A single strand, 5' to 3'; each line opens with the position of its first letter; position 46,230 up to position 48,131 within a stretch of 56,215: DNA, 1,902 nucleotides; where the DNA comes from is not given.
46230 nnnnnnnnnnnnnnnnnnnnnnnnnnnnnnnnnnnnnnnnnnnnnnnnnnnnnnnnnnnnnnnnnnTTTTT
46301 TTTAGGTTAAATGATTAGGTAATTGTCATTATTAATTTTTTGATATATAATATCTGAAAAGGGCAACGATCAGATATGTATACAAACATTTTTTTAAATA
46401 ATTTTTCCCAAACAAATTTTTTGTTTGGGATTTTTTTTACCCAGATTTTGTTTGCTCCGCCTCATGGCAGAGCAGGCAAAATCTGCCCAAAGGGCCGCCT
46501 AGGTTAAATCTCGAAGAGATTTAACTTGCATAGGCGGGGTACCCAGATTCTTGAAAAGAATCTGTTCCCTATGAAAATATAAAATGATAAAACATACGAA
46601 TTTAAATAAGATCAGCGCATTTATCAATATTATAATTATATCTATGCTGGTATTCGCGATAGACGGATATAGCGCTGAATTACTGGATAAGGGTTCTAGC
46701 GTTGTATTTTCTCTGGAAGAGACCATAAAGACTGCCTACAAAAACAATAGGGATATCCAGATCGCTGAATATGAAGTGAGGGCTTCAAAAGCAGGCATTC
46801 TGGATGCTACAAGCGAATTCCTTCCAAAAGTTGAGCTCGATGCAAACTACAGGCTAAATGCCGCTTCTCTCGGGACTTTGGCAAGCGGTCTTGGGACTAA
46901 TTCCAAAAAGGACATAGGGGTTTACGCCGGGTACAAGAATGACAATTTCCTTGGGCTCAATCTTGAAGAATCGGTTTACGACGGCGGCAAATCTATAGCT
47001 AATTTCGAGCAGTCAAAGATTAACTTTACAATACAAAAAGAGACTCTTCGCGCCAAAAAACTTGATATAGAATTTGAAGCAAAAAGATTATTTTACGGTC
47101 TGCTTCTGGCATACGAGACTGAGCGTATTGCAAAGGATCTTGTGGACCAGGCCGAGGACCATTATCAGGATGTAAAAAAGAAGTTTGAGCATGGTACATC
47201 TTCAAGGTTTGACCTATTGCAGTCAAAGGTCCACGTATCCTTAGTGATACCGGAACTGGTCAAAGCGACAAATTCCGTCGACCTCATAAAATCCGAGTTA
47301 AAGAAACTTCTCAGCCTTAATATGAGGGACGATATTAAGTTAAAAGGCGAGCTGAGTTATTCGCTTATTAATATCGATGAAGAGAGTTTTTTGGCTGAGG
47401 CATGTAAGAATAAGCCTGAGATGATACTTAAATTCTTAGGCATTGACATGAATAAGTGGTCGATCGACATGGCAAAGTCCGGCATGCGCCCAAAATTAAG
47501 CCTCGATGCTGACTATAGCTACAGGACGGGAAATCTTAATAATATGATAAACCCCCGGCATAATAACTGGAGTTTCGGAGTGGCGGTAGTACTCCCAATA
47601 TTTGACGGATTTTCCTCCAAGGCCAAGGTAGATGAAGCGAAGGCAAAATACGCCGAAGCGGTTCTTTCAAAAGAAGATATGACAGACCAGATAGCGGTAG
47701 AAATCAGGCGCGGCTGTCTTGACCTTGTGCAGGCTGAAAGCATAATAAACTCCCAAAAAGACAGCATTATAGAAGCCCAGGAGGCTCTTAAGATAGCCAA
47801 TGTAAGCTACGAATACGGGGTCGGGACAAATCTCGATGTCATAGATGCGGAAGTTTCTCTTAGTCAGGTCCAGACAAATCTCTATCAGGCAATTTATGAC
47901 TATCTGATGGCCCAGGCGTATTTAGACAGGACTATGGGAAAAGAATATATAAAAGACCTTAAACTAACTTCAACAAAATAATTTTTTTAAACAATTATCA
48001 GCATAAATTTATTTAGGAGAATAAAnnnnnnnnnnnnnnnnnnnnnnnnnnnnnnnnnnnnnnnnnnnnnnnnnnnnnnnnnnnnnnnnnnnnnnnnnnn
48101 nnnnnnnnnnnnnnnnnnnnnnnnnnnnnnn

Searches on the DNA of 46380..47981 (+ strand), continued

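Call 47: search_with_rna_model(model_id=R2, sources=[window, L202, L203, L204, L206, L207, L208, L209, L210, L211, L212, L213, L214, L215, L216, L217, L218, L219, L221, L222, L223, L224, L225, L226, L227, L228, L229, L230, L232, L235, L236, L237, L238, L239, L240, L241, L242, L243, L244, L245, L246, L247, L248, L249, L250, L251, L252, L253, L254, L255, L256, L257, L258, L259, L260, L261, L262, L263, L264, L265, L267, L268, L269, L270, L271, L273, L274, L275, L276, L277, L278, L279, L281, L282, L283, L284, L285, L287, L288, L289, L291, L293, L294, L296, L298, L299, L300, L301, L302, L303, L304, L305, L307, L308, L310, L311, L312, L313, L314, L315], max_evalue=0.001, make_alignment=true)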
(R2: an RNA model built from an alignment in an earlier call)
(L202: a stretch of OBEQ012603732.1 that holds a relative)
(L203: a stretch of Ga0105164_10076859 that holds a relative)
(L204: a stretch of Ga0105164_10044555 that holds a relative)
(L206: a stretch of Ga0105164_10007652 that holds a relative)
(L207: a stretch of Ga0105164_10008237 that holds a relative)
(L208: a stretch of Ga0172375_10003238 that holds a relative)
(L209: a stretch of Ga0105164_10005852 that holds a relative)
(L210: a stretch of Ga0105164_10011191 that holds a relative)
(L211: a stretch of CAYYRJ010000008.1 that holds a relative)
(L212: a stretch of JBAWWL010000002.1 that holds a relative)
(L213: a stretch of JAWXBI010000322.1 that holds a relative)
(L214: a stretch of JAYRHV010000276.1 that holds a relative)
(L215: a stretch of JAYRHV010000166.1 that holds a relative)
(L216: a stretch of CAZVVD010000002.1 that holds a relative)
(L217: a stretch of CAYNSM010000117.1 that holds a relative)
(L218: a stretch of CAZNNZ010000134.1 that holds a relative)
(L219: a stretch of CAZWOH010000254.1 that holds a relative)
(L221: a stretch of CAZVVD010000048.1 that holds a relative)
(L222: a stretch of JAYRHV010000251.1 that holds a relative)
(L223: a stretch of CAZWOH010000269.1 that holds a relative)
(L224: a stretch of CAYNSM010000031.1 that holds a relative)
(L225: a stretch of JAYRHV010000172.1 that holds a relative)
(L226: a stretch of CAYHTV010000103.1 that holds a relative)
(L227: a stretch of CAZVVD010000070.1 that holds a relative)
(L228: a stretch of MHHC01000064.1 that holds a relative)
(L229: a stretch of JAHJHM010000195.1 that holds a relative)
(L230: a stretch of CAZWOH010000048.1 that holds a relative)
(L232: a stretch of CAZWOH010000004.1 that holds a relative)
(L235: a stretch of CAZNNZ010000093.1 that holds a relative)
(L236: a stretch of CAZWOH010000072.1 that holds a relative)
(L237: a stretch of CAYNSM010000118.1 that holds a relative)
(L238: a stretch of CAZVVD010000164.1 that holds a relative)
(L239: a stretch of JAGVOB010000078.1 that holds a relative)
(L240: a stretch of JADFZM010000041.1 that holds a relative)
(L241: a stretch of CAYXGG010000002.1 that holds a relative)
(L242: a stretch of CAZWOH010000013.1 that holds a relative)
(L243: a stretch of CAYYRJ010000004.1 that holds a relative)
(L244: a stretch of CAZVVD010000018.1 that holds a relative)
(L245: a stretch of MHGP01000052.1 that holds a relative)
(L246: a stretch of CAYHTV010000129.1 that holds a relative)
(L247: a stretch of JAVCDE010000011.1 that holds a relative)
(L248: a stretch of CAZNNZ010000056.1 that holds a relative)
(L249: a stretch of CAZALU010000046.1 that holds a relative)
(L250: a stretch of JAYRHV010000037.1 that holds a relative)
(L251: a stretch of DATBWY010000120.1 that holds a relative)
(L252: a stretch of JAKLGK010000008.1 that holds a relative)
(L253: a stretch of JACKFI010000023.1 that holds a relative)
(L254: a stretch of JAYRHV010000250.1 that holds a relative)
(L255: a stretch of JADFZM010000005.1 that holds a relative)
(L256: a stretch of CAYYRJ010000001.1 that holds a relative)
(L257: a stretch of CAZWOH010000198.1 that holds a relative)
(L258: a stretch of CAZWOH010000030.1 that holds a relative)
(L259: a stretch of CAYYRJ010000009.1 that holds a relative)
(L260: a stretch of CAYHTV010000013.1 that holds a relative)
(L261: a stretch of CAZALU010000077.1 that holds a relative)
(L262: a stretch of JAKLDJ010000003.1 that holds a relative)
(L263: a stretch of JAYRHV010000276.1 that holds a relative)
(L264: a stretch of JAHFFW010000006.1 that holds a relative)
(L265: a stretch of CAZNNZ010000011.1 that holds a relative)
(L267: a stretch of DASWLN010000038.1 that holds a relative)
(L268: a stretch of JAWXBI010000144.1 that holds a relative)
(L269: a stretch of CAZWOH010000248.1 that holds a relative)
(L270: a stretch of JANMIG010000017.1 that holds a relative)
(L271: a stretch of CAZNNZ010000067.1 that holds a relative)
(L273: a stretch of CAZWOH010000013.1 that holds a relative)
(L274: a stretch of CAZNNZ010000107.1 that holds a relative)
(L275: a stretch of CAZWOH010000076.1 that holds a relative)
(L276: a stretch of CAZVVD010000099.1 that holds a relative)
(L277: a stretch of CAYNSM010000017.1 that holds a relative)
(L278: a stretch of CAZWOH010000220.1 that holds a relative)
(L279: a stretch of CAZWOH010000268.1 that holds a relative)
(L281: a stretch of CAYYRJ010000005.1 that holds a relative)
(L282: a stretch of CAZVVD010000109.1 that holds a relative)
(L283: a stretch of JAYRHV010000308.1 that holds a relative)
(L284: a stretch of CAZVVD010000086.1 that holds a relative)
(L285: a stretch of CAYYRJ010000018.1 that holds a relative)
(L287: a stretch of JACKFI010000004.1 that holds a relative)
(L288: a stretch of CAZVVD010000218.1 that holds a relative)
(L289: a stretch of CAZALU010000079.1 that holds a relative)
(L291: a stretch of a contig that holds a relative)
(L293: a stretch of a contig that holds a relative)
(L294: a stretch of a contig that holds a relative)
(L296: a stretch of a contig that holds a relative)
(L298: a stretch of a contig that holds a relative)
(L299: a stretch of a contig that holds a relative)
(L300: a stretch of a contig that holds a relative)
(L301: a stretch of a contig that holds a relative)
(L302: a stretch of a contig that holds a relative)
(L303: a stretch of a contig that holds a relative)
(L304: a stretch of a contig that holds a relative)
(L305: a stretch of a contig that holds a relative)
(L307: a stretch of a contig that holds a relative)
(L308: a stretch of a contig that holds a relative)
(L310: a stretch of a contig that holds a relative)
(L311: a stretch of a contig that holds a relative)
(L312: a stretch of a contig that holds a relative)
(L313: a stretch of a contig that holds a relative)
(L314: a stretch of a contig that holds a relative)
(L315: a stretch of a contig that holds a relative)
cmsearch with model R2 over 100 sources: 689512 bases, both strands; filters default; matches with E-value up to 0.001: 111.
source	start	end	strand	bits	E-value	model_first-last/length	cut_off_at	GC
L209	6426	6515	+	109.9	1.1e-25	1-90/90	no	0.5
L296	966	1055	-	107.1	6.1e-25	1-90/90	no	0.48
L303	3832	3921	+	106.5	8.6e-25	1-90/90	no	0.48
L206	3033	3122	-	106.5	8.9e-25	1-90/90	no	0.49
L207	1405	1494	-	106.1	1.1e-24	1-90/90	no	0.52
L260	776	865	-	105.9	1.3e-24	1-90/90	no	0.48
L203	276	365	-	105.9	1.3e-24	1-90/90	no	0.51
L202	151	241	-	102.8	8e-24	1-90/90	no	0.49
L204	2310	2399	-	101.7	1.6e-23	1-90/90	no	0.47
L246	197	286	-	101.1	2.3e-23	1-90/90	no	0.47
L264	5503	5592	-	100.7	2.9e-23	1-90/90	no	0.5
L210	4701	4790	-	99.7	5e-23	1-90/90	no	0.47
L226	1099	1188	+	97.1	2.5e-22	1-90/90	no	0.47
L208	680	770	-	93.3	2.3e-21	1-90/90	no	0.42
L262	7204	7293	+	91.1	9.1e-21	1-90/90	no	0.5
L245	5865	5959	+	77.8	2.6e-17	1-90/90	no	0.53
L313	1814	1906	+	75.9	8.2e-17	1-90/90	no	0.45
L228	713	815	-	74.4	2e-16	1-90/90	no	0.54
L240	3417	3509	-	69.3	4.1e-15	1-90/90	no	0.51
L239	6661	6843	-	69.1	4.7e-15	1-90/90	no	0.47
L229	1377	1501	-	65.9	3.2e-14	1-90/90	no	0.55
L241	1363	1425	-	64.4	7.8e-14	1-90/90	no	0.52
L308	1017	1109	+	64.4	8e-14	1-90/90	no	0.45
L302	233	319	+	62.9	2e-13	1-90/90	no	0.61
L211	7358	7459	+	61.5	4.4e-13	1-90/90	no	0.48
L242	1104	1205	-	61.5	4.4e-13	1-90/90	no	0.48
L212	5862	6013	+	61.2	5.4e-13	1-90/90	no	0.56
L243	1472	1574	+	61.1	5.8e-13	1-90/90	no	0.5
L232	2732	2833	+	60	1.1e-12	1-90/90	no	0.53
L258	703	804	+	59.9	1.2e-12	1-90/90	no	0.52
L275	6680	6781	-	59.5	1.4e-12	1-90/90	no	0.52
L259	5831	5933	-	59.4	1.6e-12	1-90/90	no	0.54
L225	5425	5527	-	59.2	1.8e-12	1-90/90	no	0.54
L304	1424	1526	-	58.7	2.5e-12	1-90/90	no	0.55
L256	7715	7816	-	58.5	2.7e-12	1-90/90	no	0.53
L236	1422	1523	+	58.3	3e-12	1-90/90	no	0.52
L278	1631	1733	-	58.2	3.1e-12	1-90/90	no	0.53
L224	3018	3120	+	58.2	3.2e-12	1-90/90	no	0.51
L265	4438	4540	+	57.4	5.2e-12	1-90/90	no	0.5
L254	198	301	-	57.2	5.9e-12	1-90/90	no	0.52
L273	3634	3735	-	57.1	6.3e-12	1-90/90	no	0.54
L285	2301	2402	-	57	6.7e-12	1-90/90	no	0.52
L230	3376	3477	-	56.6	8.6e-12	1-90/90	no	0.55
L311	2668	2769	-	56.6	8.6e-12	1-90/90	no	0.55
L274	4145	4247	-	56.3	1e-11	1-90/90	no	0.52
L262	5072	5162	-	56.2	1.1e-11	1-90/90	no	0.47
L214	1834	1935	-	56.1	1.1e-11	1-90/90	no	0.52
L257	228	329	+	56.1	1.2e-11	1-90/90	no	0.56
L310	6154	6255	-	56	1.2e-11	1-90/90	no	0.57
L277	2753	2855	+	55.9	1.3e-11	1-90/90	no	0.49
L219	866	967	-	55.8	1.3e-11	1-90/90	no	0.55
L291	1246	1347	-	55.7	1.5e-11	1-90/90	no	0.57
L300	6541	6642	+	55.6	1.6e-11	1-90/90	no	0.53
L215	1365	1467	-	55.5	1.6e-11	1-90/90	no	0.53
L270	7732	7817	+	55.3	1.8e-11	1-90/90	no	0.55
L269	64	165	+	55.1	2.1e-11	1-90/90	no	0.53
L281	1675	1776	+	55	2.1e-11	1-90/90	no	0.51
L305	4073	4174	+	54.8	2.5e-11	1-90/90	no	0.52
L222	2760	2861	-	54.5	2.9e-11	1-90/90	no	0.57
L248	984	1085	+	54.3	3.3e-11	1-90/90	no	0.5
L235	3340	3441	-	53.5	5.3e-11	1-90/90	no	0.54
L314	7485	7587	-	53.4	5.6e-11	1-90/90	no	0.55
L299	2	100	+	53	7.2e-11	4-90/90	no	0.57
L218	1862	1963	+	52.6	9.2e-11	1-90/90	no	0.59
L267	3830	3910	+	52.2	1.1e-10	1-90/90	no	0.53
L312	5923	6002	-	52.1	1.2e-10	1-90/90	no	0.55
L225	3820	3921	-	51.6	1.7e-10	1-90/90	no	0.55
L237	1302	1403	-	51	2.3e-10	1-90/90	no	0.53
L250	632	736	-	50.3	3.6e-10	1-90/90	no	0.51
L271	244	347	+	50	4.3e-10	1-90/90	no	0.56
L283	6032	6136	+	49.5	5.9e-10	1-90/90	no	0.54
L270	7810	7887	-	49.4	6.3e-10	1-90/90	no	0.4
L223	165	266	-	49.2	7.2e-10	1-90/90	no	0.55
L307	6200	6301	-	48.6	1e-09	1-90/90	no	0.53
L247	1326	1406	-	47.1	2.5e-09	1-90/90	no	0.59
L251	3129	3216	+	46.2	4.4e-09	1-90/90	no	0.59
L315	3462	3565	-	46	4.7e-09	1-90/90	no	0.61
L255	400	491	-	43.3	2.5e-08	1-90/90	no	0.41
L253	35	136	-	43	2.9e-08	1-90/90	no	0.5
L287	990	1091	-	41.2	8.4e-08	1-90/90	no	0.54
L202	1093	1196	+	40.9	1.1e-07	1-90/90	no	0.59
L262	4933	5030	+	39.9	1.9e-07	1-90/90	no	0.53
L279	1461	1562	+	39.7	2.1e-07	1-90/90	no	0.55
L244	3964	4083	-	39.6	2.3e-07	1-90/90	no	0.59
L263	6407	6531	+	38.4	4.6e-07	1-90/90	no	0.52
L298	3951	4058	+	38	5.8e-07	1-90/90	no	0.57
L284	1275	1382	+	36.1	1.8e-06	1-90/90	no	0.57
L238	5716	5774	+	35.2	3e-06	1-52/90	3'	0.58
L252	1046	1118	-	35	3.5e-06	1-90/90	no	0.66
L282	1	80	-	35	3.6e-06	1-72/90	3'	0.6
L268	5438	5521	-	34.6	4.4e-06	1-90/90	no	0.37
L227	1193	1300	-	33.8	7.2e-06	1-90/90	no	0.6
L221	3594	3701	-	33.8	7.3e-06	1-90/90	no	0.6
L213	2018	2099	+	32.8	1.3e-05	1-90/90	no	0.48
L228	616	672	+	32.3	1.8e-05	1-90/90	no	0.46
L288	1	77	-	31.5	2.8e-05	1-77/90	3'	0.58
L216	1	75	-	31.1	3.6e-05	1-66/90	3'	0.57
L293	7280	7388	-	30.7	4.5e-05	1-90/90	no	0.55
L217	3210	3275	-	30.6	4.9e-05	18-90/90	5'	0.58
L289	7929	8000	+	29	0.00013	1-64/90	3'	0.56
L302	312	415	-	28.8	0.00014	1-90/90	no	0.42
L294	402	507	+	28.3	0.0002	1-90/90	no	0.53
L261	1631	1717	+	28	0.00023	1-90/90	no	0.59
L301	7899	7995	+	28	0.00024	1-90/90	no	0.58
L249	1119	1207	+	27.7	0.00027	1-90/90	no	0.52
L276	5765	5825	+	27.1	0.00041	1-54/90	3'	0.59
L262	7159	7235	-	27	0.00042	10-86/90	no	0.48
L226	1137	1251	-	26.9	0.00045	1-90/90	no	0.46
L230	3277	3383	+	25.8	0.00086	1-90/90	no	0.46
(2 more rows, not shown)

Alignment A6: 111 matches aligned to the model, 313 columns, each read 5' to 3' on its own strand. Consensus structure (alignment columns), stored with it:
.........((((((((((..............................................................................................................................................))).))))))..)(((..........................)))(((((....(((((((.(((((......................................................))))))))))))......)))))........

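Call 60: search_with_rna_model(model_id=R2, sources=[L202, L203, L206, L207, L208, L209, L226, L246, L260, L262, L264, L296, L303, L245, L313, L228, L240, L239, L229, L241, L308, L302, L212, L270, L267, L312, L251, L247, L255, L211, L232, L225, L271, L314, L218], max_evalue=1e-8, make_alignment=true)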
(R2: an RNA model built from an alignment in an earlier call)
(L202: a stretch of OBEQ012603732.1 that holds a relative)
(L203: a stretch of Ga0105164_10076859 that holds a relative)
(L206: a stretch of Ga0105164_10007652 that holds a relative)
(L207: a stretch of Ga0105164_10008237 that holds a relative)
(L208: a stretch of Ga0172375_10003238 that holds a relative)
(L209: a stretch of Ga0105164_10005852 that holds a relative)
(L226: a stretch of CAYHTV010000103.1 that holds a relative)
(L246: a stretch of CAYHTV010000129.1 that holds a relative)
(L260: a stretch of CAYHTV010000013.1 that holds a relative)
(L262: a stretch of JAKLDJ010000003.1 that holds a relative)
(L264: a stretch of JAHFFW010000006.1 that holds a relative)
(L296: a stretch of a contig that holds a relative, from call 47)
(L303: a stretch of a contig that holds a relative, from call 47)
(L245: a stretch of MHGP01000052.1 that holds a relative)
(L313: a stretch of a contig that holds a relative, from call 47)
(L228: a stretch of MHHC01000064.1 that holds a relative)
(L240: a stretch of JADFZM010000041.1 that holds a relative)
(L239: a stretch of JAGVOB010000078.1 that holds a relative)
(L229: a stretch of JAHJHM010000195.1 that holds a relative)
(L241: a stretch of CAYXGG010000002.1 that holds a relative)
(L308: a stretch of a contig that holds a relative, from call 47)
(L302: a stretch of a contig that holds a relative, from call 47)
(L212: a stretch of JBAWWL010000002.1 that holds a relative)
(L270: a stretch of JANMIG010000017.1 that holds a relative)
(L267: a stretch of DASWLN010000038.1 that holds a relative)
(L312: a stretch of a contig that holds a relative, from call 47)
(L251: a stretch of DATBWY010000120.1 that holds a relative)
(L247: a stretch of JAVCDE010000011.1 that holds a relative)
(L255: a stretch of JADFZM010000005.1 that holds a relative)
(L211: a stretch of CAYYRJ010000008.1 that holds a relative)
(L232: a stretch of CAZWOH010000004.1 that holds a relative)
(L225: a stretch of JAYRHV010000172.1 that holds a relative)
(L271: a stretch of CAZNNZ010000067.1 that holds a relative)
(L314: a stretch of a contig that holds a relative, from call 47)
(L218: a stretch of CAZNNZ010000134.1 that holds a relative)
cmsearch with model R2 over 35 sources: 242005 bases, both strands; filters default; matches with E-value up to 1e-8: 38.
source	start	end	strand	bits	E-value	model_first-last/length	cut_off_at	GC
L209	6426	6515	+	109.9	3.9e-26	1-90/90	no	0.5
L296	966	1055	-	107.1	2.2e-25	1-90/90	no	0.48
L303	3832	3921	+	106.5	3e-25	1-90/90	no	0.48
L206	3033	3122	-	106.5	3.1e-25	1-90/90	no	0.49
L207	1405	1494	-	106.1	4e-25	1-90/90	no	0.52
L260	776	865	-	105.9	4.4e-25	1-90/90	no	0.48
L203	276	365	-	105.9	4.4e-25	1-90/90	no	0.51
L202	151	241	-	102.8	2.8e-24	1-90/90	no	0.49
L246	197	286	-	101.1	8e-24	1-90/90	no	0.47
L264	5503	5592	-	100.7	1e-23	1-90/90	no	0.5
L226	1099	1188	+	97.1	8.7e-23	1-90/90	no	0.47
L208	680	770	-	93.3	8.2e-22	1-90/90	no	0.42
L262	7204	7293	+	91.1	3.2e-21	1-90/90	no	0.5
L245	5865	5959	+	77.8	9.1e-18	1-90/90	no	0.53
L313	1814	1906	+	75.9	2.9e-17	1-90/90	no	0.45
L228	713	815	-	74.4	7.1e-17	1-90/90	no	0.54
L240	3417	3509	-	69.3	1.4e-15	1-90/90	no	0.51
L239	6661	6843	-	69.1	1.7e-15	1-90/90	no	0.47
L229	1377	1501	-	65.9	1.1e-14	1-90/90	no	0.55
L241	1363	1425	-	64.4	2.7e-14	1-90/90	no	0.52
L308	1017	1109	+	64.4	2.8e-14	1-90/90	no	0.45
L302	233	319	+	62.9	7e-14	1-90/90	no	0.61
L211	7358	7459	+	61.5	1.6e-13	1-90/90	no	0.48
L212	5862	6013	+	61.2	1.9e-13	1-90/90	no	0.56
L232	2732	2833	+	60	3.9e-13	1-90/90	no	0.53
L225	5425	5527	-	59.2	6.3e-13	1-90/90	no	0.54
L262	5072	5162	-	56.2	3.7e-12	1-90/90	no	0.47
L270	7732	7817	+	55.3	6.4e-12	1-90/90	no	0.55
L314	7485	7587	-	53.4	2e-11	1-90/90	no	0.55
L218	1862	1963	+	52.6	3.2e-11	1-90/90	no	0.59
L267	3830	3910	+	52.2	4e-11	1-90/90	no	0.53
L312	5923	6002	-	52.1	4.3e-11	1-90/90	no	0.55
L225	3820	3921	-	51.6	6.1e-11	1-90/90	no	0.55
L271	244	347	+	50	1.5e-10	1-90/90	no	0.56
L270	7810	7887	-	49.4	2.2e-10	1-90/90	no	0.4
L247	1326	1406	-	47.1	8.8e-10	1-90/90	no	0.59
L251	3129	3216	+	46.2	1.5e-09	1-90/90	no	0.59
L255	400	491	-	43.3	8.7e-09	1-90/90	no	0.41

Alignment A7: 38 matches aligned to the model, 271 columns, each read 5' to 3' on its own strand. Consensus structure (alignment columns), stored with it:
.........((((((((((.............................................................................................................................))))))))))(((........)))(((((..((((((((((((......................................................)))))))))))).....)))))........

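Call 61: build_rna_model(alignment_id=A7)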
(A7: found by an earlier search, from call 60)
Model R3 built from alignment A7 (38 sequences, 271 columns); structure: stored with the alignment.
model positions 90; base pairs 30; branch points 2; effective number of sequences 1.8; information 0.634 bits per position. Calibrated on 0.2 Mb of random sequence (short: E-values are rough).
structure used (alignment columns):
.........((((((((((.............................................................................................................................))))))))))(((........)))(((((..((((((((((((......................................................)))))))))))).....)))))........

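Call 62: search_with_rna_model(model_id=R3, source=window, filters=off, max_evalue=1, show_alignments=3)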
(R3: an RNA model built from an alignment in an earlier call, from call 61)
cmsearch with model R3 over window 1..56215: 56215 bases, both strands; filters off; matches with E-value up to 1: 5.
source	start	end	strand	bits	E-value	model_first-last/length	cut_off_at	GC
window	46433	46545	+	71.3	4.8e-15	1-90/90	no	0.49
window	52980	53083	+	57.3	9.8e-12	1-90/90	no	0.4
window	46434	46546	-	20.6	0.0049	1-90/90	no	0.5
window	52981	53113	-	14.5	0.14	1-90/90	no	0.38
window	47599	47683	+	11.7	0.62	1-90/90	no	0.44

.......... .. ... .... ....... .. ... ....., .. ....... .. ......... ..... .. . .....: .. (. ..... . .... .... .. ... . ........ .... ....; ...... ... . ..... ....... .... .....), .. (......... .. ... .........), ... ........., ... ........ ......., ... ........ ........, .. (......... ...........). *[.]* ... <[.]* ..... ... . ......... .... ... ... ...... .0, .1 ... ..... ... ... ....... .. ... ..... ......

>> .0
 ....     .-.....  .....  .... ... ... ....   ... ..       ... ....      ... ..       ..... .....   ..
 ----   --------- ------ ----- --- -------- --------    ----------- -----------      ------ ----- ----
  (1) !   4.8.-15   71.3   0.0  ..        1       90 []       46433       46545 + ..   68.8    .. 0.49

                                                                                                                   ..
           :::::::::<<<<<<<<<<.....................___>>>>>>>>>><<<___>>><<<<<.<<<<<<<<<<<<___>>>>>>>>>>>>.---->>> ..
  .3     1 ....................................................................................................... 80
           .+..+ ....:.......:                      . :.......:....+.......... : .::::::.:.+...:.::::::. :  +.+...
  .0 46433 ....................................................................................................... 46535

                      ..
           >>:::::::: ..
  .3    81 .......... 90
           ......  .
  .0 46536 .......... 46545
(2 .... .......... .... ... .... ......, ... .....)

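Call 63: search_dna_similar(query=L296:915-1060:-, collection=plasmids, mode=distant, max_evalue=0.01, max_rows=10)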
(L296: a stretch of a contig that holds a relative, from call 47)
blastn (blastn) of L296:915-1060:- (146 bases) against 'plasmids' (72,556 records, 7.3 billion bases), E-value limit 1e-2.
No match.
